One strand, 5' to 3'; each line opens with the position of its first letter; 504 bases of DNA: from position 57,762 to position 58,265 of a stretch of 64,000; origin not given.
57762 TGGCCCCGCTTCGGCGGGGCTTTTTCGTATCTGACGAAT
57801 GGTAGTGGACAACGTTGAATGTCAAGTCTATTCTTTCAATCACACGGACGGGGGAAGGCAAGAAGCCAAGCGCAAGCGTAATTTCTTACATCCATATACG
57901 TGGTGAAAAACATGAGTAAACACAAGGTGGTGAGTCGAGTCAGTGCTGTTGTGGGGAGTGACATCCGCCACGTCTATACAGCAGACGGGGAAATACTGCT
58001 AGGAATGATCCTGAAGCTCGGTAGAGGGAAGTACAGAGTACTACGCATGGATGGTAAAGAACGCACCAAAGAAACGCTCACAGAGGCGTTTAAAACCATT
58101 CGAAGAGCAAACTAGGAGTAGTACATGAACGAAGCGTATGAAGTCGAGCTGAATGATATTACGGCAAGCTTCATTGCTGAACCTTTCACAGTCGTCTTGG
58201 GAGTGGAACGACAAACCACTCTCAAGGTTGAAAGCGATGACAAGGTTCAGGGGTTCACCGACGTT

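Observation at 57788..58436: GC-rich two-gene cassette (basic 68 aa + acidic 92 aa) bracketed by near-identical terminators and a repeated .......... motif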

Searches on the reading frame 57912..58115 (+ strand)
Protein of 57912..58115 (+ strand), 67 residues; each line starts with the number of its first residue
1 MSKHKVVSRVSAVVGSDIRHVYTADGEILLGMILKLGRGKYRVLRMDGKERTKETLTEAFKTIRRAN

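Call 8: search_protein_families(library=phrogs, proteins=[window:57912-58115:+], max_evalue=0.1)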
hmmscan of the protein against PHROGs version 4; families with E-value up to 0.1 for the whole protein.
window:57912-58115:+ (67 aa): 1 family
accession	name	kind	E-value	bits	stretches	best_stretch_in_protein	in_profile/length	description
phrog_9601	-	unknown function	0.0019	19.3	1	20-50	19-49/84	-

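Call 9: search_protein_families(library=pfam, proteins=[window:57912-58115:+], max_evalue=0.1)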
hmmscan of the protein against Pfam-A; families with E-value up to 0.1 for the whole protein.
window:57912-58115:+ (67 aa): 2 families
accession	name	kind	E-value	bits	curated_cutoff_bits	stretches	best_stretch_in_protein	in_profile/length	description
PF23037.1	KOWx_SPT5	-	0.039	14.1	20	1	31-53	19-41/49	Transcription elongation factor SPT5, KOWx domain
PF13277.11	YmdB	-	0.062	13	27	0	7-30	164-186/253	YmdB-like protein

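Call 11: search_dna_similar(query=window:57912-58115:+, collection=phages, mode=protein, max_evalue=1, max_rows=30)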
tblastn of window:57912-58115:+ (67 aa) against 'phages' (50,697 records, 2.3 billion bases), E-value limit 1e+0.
Records with a match: 1; places in all: 1; records where one place covers at least 80% of the query: 0.
Best place of each record, by identity: <60% 1.
By first word of the organism name: Mycobacterium 1.
By host as written in the record: Mycobacterium smegmatis mc2 155 1.
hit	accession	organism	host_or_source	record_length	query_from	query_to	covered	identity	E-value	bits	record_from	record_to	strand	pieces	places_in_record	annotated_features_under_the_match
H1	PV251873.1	Mycobacterium phage Bosection6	Mycobacterium smegmatis mc2 155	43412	21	49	43%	48.3%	7e-1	32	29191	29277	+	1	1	39: hypothetical protein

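Call 17: find_related_loci(query=window:57912-58115:+, collection=viral_contigs, flank=6000)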
Query window:57912-58115:+ (67 aa) in viral_contigs; peptide patterns used: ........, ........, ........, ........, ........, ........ (x = any residue, [..] = any of these).
31 stretches matched a pattern; 6 encode a relative of the query (tblastn E <= 1e-3); 6 distinct loci.
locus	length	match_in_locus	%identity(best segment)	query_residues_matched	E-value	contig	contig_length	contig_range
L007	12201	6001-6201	96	1-67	3e-39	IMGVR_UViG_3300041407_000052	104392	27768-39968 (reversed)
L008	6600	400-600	96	1-67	3e-39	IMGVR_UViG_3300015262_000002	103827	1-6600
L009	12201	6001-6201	91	1-67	1e-37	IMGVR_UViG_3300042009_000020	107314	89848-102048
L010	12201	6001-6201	90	1-67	2e-37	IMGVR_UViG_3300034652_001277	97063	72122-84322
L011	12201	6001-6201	90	1-67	6e-37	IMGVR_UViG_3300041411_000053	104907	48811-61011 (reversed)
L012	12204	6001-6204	72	1-67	1e-27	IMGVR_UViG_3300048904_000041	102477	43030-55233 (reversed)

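Call 22: find_homologous_proteins(query=window:57912-58115:+, max_evalue=0.01)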
Query window:57912-58115:+ (67 aa): 42 proteins with E <= 0.01 among 42 candidates.
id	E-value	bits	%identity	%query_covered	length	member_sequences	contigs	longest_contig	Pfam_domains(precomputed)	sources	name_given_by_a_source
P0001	2.3e-32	127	94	100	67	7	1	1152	-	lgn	-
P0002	1.0e-30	121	91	100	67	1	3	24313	-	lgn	-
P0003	1.4e-30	121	90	100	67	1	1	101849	-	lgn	-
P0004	1.9e-30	121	90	100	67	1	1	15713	-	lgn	-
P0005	2.2e-30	120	90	100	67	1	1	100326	-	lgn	-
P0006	2.7e-30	120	90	100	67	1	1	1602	-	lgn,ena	-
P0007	3.1e-30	120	93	100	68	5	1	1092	-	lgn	-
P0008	4.5e-30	119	90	100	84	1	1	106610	-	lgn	-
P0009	6.0e-30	119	91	100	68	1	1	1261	-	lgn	-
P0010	6.4e-30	119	88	100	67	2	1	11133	-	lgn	-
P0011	7.1e-30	119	88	100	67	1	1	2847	-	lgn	-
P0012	1.3e-29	118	88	100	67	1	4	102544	-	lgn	-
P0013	1.4e-29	118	91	100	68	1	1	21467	-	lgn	-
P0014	2.4e-29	117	91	100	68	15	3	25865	-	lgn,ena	-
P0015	2.6e-29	117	88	100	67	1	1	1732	-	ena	-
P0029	3.9e-26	107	84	100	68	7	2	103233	-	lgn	-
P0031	4.1e-25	104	78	100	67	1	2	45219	-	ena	-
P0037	1.5e-21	93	72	100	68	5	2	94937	-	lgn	-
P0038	3.3e-21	92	73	96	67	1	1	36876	-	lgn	-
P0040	2.9e-20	89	70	100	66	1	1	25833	-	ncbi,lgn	-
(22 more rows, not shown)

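Call 32: find_related_loci(query=A1, collection=viral_contigs, flank=4000)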
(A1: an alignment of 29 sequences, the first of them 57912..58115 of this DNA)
Query A1 (67 aa) in viral_contigs; peptide patterns used: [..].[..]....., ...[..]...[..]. (x = any residue, [..] = any of these).
25 stretches matched a pattern; 14 encode a relative of the query (tblastn E <= 1e-3); 14 distinct loci.
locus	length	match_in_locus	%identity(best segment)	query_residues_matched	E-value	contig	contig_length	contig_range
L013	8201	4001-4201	96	1-67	5e-39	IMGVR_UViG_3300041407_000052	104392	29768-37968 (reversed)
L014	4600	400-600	96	1-67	5e-39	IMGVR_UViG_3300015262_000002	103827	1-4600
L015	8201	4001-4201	91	1-67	2e-37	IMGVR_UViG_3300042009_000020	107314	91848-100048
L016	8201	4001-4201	90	1-67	3e-37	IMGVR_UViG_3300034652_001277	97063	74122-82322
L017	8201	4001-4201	90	1-67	1e-36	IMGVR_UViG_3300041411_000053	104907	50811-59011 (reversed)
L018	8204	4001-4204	72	1-67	2e-27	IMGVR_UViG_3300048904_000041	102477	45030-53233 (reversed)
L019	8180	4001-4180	52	10-67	1e-13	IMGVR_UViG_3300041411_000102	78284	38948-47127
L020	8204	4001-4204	49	1-67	2e-13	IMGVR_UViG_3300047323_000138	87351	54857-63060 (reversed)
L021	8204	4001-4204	48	1-67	4e-13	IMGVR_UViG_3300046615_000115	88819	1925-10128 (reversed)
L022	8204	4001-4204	48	1-67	4e-13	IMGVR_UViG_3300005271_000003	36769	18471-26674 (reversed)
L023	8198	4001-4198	67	1-67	1e-24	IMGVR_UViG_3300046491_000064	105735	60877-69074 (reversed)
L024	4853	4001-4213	47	1-67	1e-11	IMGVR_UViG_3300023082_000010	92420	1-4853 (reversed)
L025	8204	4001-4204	42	1-67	6e-10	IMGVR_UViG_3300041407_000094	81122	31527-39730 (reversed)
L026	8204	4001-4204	41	1-67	3e-9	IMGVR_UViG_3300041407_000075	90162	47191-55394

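Call 33: predict_structure(alignment_id=A1)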
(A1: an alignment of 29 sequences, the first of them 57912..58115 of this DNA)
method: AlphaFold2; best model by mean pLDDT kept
length: 67 residues; sequences in the alignment: 29
mean_pLDDT: 90.7   pTM: 0.77
mean pLDDT of the five models: 90.7, 90.1, 88.7, 87.1, 86.9
residues with pLDDT >= 90: 52; 70-90: 12; 50-70: 3; < 50: 0
segments of 3 or more residues with pLDDT < 50: none
pLDDT, mean of each block of 10 residues (from residue 1): 79 93 92 93 94 96 86
secondary structure, 60 per line:
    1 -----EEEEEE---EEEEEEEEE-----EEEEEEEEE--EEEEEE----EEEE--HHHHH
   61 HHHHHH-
elements in order: E6-11 E15-23 E29-37 E40-45 E50-53 H56-66

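Call 41: find_related_loci(query=A1, collection=metagenome_contigs, flank=2500)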
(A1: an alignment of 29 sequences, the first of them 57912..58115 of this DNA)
Query A1 (67 aa) in metagenome_contigs; peptide patterns used: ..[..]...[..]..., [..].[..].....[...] (x = any residue, [..] = any of these).
151 stretches matched a pattern; 4 encode a relative of the query (tblastn E <= 1e-3); 4 distinct loci.
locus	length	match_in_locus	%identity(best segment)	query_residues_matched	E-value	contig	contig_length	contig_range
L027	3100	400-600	96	1-67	6e-40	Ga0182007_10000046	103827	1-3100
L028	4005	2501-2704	91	1-67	2e-37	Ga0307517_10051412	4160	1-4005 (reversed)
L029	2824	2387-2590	91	1-67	2e-37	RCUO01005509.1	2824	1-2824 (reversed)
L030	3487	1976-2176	88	1-67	4e-30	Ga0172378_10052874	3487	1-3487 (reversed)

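Call 44: search_protein_families(library=padloc, proteins=[window:57912-58115:+], max_evalue=1)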
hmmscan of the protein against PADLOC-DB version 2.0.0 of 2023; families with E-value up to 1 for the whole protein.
window:57912-58115:+ (67 aa): 0 families

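Call 45: search_protein_families(library=ncbifam, proteins=[window:57912-58115:+], max_evalue=1)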
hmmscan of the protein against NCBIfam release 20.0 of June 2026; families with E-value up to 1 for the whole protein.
window:57912-58115:+ (67 aa): 1 family
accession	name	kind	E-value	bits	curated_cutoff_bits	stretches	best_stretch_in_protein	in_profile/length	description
NF003082.0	PRK04012.1-1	equivalog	0.12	12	108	1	22-53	17-48/110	translation initiation factor aIF-1A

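Call 46: search_solved_structures(query=A1, max_evalue=10)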
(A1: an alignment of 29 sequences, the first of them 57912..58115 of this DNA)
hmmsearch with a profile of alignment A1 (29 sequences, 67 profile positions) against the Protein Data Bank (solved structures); distinct sequences matched with E-value up to 10: 4.
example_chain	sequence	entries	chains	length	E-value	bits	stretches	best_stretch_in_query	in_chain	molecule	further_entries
6yal_j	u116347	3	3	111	0.85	13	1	20-52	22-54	eukaryotic translation initiation factor 1A | Eukaryotic translation initiation factor 4C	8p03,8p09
7tql_4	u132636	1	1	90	1.2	12.5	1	21-52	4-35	Translation initiation factor eIF1A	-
9k8i_A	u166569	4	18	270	1.3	12.4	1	15-39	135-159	Cage-t32-Zn1-HEHE-36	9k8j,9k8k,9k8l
5z4g_A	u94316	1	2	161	2.1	11.7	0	14-31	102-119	SAHS4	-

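Call 48: find_encoding_contigs(protein=P0003, flank=2500, max_places=2)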
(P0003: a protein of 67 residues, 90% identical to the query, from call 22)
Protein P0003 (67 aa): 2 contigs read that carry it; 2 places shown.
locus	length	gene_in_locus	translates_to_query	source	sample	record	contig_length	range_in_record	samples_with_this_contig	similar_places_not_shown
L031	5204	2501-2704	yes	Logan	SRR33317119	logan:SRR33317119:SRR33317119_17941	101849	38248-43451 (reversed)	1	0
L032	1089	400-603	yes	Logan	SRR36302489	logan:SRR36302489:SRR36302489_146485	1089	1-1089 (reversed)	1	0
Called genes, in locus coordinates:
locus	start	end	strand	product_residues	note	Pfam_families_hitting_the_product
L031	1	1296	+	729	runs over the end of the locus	PF03477:ATP-cone, PF00317:Ribonuc_red_lgN, PF02867:Ribonuc_red_lgC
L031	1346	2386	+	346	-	PF00268:Ribonuc_red_sm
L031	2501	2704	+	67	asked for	-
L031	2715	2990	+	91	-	-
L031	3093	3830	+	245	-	-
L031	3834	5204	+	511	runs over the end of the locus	-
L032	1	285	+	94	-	?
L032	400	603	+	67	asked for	-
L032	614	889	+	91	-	-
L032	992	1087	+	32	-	?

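Call 49: find_encoding_contigs(protein=P0012, flank=2500, max_places=2)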
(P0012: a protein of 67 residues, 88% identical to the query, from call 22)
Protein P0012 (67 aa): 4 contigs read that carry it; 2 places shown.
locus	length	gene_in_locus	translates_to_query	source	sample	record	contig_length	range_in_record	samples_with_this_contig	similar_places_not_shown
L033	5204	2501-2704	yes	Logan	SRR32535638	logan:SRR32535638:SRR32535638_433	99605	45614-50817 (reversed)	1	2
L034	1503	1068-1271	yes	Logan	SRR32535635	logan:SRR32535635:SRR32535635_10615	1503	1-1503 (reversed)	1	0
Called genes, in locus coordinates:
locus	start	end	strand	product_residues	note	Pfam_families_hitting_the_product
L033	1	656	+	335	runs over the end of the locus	PF00268:Ribonuc_red_sm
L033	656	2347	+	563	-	PF00317:Ribonuc_red_lgN, PF02867:Ribonuc_red_lgC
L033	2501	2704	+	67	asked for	-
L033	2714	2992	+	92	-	-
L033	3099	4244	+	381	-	-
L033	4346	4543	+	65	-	-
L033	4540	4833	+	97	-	-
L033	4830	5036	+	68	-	-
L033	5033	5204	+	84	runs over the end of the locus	-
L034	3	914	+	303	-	?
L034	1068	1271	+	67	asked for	-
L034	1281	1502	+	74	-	?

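Call 50: find_encoding_contigs(protein=P0037, flank=2500, max_places=2)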
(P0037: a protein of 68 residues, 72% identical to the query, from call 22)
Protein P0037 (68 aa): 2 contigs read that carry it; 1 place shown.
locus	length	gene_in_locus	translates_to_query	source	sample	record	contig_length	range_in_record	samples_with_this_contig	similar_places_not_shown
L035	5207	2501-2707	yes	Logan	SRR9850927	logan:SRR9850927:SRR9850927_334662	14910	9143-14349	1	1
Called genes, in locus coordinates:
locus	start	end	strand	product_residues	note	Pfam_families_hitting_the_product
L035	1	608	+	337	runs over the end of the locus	PF00268:Ribonuc_red_sm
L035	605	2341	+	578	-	PF00317:Ribonuc_red_lgN, PF02867:Ribonuc_red_lgC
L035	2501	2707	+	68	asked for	-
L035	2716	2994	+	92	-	-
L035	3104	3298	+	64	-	-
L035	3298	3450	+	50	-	-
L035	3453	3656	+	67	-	-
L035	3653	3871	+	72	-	-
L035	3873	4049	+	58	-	PF23876:DUF7230 (weak)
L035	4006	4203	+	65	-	-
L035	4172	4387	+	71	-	-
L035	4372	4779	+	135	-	-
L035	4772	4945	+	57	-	-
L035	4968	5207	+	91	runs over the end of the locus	-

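Call 51: find_encoding_contigs(protein=P0040, flank=2500, max_places=1)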
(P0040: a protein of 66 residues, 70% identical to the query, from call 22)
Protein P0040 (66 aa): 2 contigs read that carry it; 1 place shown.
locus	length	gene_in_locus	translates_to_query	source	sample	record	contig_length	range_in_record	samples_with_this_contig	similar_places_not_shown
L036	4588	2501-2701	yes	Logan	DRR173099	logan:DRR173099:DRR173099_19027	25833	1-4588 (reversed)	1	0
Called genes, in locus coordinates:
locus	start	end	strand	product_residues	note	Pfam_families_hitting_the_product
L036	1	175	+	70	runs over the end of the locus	-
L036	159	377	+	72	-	-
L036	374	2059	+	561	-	PF00580:UvrD-helicase, PF01443:Viral_helicase1 (faint), PF13245:AAA_19 (weak), PF13361:UvrD_C, PF13538:UvrD_C_2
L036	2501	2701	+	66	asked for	-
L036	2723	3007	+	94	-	-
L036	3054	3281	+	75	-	-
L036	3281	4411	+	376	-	PF21189:PHA02142, PF09414:RNA_ligase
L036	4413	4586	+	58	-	?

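Call 52: find_encoding_contigs(protein=P0038, flank=2500, max_places=1)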
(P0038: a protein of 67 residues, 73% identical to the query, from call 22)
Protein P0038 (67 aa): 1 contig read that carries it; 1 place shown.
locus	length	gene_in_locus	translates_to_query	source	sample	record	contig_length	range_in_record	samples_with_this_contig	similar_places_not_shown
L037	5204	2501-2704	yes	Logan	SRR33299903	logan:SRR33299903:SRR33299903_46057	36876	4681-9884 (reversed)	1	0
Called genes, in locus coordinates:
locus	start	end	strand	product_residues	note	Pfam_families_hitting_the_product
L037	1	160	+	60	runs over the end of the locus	-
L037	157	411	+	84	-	-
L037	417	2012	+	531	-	PF00580:UvrD-helicase, PF13245:AAA_19, PF13361:UvrD_C, PF13538:UvrD_C_2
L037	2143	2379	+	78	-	-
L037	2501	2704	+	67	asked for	-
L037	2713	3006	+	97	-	-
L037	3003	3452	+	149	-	-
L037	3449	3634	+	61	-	-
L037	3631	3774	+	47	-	-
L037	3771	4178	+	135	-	-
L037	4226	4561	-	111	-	-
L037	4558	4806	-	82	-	-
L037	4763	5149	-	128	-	-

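Call 53: find_encoding_contigs(protein=P0031, flank=2500, max_places=1)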
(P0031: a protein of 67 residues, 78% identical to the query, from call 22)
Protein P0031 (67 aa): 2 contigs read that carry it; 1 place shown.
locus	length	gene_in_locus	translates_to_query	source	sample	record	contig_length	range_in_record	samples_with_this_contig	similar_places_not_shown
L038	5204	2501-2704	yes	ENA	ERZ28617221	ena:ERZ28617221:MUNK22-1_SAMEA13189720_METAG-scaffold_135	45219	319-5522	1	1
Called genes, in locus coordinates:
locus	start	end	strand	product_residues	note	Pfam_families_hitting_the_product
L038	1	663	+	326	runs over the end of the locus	?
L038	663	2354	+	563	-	PF00317:Ribonuc_red_lgN, PF02867:Ribonuc_red_lgC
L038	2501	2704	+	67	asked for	-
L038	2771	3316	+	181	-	-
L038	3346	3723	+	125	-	-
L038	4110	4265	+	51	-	-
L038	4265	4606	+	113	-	-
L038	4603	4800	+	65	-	-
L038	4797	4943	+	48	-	-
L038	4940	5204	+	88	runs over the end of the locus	-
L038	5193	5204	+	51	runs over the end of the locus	PF23876:DUF7230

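Call 54: find_encoding_contigs(protein=P0029, flank=2500, max_places=1)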
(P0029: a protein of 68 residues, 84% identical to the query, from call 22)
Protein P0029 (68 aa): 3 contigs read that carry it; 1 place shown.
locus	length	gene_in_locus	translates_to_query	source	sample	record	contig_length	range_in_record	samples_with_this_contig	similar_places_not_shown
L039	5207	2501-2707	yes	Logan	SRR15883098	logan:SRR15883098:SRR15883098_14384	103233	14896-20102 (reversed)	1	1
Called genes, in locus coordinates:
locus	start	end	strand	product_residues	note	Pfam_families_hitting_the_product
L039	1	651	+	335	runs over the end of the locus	PF00268:Ribonuc_red_sm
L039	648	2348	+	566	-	PF00317:Ribonuc_red_lgN, PF02867:Ribonuc_red_lgC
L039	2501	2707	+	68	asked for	-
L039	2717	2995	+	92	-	-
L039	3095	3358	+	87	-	-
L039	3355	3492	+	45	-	-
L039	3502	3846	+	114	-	-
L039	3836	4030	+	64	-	-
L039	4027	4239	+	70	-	-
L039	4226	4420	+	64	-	PF23876:DUF7230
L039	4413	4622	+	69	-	-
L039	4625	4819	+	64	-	-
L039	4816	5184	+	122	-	-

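Call 61: search_protein_representatives(alignment_id=A1)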
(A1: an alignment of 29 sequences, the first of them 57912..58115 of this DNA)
Query: 29 sequences, 67 profile positions. Proteins with E-value up to 0.001 (for the whole library): 21; up to 1e-10: 5; up to 1e-30: 1. The best 21 are listed.
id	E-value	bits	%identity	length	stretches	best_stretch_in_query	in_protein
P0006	9.0e-38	144.3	-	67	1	1-67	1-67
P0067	1.7e-18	82.5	-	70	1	3-67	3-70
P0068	7.1e-17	77.4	-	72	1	3-67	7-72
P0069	4.7e-15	71.5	-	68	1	4-67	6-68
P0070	2.0e-12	63.1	-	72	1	4-67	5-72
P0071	1.4e-10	57.1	-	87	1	4-67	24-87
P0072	6.7e-10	55.0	-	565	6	10-35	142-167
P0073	8.4e-10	54.7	-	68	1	7-66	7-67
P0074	1.1e-09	54.4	-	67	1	4-67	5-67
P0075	4.6e-09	52.3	-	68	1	6-67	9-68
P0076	7.2e-08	48.5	-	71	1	6-67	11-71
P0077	3.1e-07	46.5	-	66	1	8-67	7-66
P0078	9.5e-07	44.9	-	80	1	6-67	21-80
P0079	1.3e-06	44.4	-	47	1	21-67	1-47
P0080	2.9e-06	43.3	-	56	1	17-67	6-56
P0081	4.7e-06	42.7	-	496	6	41-59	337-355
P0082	5.7e-06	42.4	-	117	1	28-67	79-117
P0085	9.9e-05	38.5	-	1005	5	35-55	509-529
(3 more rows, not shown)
